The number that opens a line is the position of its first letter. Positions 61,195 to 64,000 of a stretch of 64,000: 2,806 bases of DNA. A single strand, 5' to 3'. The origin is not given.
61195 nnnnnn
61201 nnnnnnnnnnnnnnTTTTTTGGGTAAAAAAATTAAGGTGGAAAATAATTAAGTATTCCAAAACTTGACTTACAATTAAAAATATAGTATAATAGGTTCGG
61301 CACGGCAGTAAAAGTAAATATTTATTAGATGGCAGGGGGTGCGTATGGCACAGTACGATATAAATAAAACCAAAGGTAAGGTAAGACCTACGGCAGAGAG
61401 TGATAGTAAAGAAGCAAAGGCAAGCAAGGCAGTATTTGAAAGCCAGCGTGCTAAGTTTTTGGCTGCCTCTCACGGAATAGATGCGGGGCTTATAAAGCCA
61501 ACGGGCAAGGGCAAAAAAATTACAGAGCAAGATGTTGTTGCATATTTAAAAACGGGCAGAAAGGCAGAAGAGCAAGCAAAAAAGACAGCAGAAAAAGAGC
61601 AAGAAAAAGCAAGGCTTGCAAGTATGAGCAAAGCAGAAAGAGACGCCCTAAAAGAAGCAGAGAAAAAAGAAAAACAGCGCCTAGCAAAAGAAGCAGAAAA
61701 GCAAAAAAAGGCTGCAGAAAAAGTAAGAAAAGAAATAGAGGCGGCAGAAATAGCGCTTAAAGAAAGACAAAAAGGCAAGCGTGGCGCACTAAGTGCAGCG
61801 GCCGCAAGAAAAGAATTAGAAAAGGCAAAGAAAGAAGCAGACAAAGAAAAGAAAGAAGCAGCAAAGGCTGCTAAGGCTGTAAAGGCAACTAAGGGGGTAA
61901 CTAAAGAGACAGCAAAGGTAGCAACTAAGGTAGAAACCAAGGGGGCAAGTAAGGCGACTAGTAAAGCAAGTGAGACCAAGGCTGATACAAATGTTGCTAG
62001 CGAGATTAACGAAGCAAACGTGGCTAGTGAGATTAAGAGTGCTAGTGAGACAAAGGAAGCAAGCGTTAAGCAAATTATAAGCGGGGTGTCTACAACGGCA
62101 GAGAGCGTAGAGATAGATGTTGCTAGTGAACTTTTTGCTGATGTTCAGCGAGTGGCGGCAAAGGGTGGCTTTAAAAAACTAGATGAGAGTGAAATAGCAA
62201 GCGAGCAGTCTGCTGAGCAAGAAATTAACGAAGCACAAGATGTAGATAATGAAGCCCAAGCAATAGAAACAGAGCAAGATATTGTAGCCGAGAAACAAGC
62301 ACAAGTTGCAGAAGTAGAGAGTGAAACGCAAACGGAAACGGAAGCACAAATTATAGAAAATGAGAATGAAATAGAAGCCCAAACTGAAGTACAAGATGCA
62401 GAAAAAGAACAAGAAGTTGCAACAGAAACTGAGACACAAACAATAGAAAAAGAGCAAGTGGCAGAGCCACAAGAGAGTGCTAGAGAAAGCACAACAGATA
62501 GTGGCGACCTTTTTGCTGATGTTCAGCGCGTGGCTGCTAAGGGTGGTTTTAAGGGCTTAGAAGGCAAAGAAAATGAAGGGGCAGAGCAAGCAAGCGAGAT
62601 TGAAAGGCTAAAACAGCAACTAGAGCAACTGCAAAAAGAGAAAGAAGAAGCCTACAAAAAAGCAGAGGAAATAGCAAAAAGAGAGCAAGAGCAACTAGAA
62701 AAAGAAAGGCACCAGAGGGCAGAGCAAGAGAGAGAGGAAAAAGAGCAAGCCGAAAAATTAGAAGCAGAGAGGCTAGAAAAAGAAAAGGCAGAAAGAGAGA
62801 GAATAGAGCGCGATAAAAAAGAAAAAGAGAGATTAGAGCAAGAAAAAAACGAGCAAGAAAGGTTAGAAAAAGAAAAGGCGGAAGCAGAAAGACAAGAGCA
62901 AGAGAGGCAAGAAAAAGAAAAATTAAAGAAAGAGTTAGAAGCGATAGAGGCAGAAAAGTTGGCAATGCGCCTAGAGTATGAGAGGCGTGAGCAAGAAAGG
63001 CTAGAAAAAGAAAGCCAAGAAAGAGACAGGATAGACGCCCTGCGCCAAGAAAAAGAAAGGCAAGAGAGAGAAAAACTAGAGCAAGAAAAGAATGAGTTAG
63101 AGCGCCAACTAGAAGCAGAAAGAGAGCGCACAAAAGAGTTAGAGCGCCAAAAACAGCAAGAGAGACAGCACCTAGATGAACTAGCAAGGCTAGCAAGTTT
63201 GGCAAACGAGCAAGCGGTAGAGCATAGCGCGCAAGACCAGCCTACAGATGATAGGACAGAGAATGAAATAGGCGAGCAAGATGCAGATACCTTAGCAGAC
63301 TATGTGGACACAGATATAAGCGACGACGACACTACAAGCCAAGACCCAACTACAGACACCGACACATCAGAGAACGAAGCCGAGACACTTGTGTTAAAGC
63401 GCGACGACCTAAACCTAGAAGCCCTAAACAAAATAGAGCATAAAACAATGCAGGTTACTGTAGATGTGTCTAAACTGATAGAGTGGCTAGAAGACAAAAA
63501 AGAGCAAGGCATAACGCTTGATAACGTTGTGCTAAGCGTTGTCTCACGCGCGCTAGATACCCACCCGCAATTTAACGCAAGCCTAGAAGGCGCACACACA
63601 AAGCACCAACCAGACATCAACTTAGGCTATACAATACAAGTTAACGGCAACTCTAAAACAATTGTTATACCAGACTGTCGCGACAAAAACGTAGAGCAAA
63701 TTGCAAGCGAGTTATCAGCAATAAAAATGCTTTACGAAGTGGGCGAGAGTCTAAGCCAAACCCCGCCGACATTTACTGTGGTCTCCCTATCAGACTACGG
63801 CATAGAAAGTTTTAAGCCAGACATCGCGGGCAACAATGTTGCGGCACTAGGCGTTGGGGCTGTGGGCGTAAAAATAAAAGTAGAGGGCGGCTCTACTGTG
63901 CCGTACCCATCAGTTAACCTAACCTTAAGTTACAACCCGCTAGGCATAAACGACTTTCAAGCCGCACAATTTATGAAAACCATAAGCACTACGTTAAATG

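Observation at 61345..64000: E2 acyltransferase-like pseudoenzyme: a PSBD, a charged linker of roughly 680 aa and a His-less catalytic domain, missed by the ORF track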

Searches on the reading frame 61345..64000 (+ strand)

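Call 4: search_protein_families(library=pfam, proteins=[window:61345-64000:+], max_evalue=1)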
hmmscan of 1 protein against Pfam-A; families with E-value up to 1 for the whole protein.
window:61345-64000:+ (885 aa): 2 families
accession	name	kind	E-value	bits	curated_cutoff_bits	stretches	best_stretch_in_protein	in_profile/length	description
PF00198.28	2-oxoacid_dh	-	4.9e-20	72.4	23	1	692-884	22-224/232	2-oxoacid dehydrogenases acyltransferase (catalytic domain)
PF02817.22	E3_binding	-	2.4e-05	24.9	23.7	1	36-64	7-35/36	e3 binding domain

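Call 5: search_protein_families(library=ncbifam, proteins=[window:61345-64000:+], max_evalue=1)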
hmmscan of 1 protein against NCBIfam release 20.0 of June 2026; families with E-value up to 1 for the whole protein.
window:61345-64000:+ (885 aa): 5 families
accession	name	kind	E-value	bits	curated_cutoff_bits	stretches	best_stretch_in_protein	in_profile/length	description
TIGR01348.1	PDHac_trf_long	equivalog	2e-10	39.9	552.1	1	716-884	407-579/587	dihydrolipoyllysine-residue acetyltransferase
NF011416.0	PRK14843.1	equivalog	7.7e-09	34.9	429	2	711-882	162-337/347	dihydrolipoamide acetyltransferase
TIGR02927.1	SucB_Actino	equivalog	2.8e-05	23.1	423.45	2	697-884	365-568/579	2-oxoglutarate dehydrogenase, E2 component, dihydrolipoamide succinyltransferase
NF008814.0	PRK11854.1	equivalog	0.00018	20.1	722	2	14-116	316-418/637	pyruvate dehydrogenase complex dihydrolipoyllysine-residue acetyltransferase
NF008815.0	PRK11857.1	equivalog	0.0042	16.6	378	2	30-104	4-78/308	dihydrolipoamide acetyltransferase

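Call 8: find_homologous_proteins(query=window:61345-64000:+)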
Query window:61345-64000:+ (885 aa): 68 proteins with E <= 0.001 among 8000 candidates.
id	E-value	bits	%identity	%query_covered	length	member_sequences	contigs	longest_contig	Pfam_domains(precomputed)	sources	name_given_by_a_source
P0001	6.4e-17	80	49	8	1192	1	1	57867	PF08308.18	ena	-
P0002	1.1e-15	76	35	25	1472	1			PF00615.25,PF00621.26,PF02095.22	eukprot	eukprot:g73573.t1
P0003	2.8e-15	74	33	39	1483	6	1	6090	-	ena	-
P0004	4.6e-14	70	39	23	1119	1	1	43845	PF11751.15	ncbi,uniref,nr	ncbi:conserved exported hypothetical protein [Flavobacterium sp. 9AF]|uniref:PorP/SprF family type I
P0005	1.6e-12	65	55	10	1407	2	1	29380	-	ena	-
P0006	2.4e-12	65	55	10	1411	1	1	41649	-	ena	-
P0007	4.7e-12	64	52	9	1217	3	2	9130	PF08308.18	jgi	jgi:hypothetical protein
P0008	4.9e-12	64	58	8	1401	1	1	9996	-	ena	-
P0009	5.7e-12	63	59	7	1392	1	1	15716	-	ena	-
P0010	7.8e-12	63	43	16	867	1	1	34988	PF13599.14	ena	-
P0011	8.2e-12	63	59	7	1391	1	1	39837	-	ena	-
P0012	3.2e-11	61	35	28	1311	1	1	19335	-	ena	-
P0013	4.3e-11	60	32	37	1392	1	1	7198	-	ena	-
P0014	1.3e-10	59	46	18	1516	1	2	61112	PF13365.13,PF00089.33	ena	-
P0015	1.8e-10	58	51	18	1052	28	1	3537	PF02095.22,PF01841.26,PF04473.19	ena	-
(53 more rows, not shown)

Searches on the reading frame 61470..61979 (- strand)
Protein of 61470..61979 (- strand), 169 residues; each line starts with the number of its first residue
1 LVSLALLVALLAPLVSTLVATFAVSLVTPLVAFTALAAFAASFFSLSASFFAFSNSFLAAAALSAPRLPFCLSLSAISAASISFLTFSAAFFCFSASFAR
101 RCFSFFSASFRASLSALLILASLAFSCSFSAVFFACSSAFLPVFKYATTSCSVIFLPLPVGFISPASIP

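Call 76: search_protein_families(library=pfam, proteins=[window:61470-61979:-], max_evalue=0.01)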
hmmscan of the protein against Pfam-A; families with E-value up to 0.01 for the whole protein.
window:61470-61979:- (169 aa): 0 families
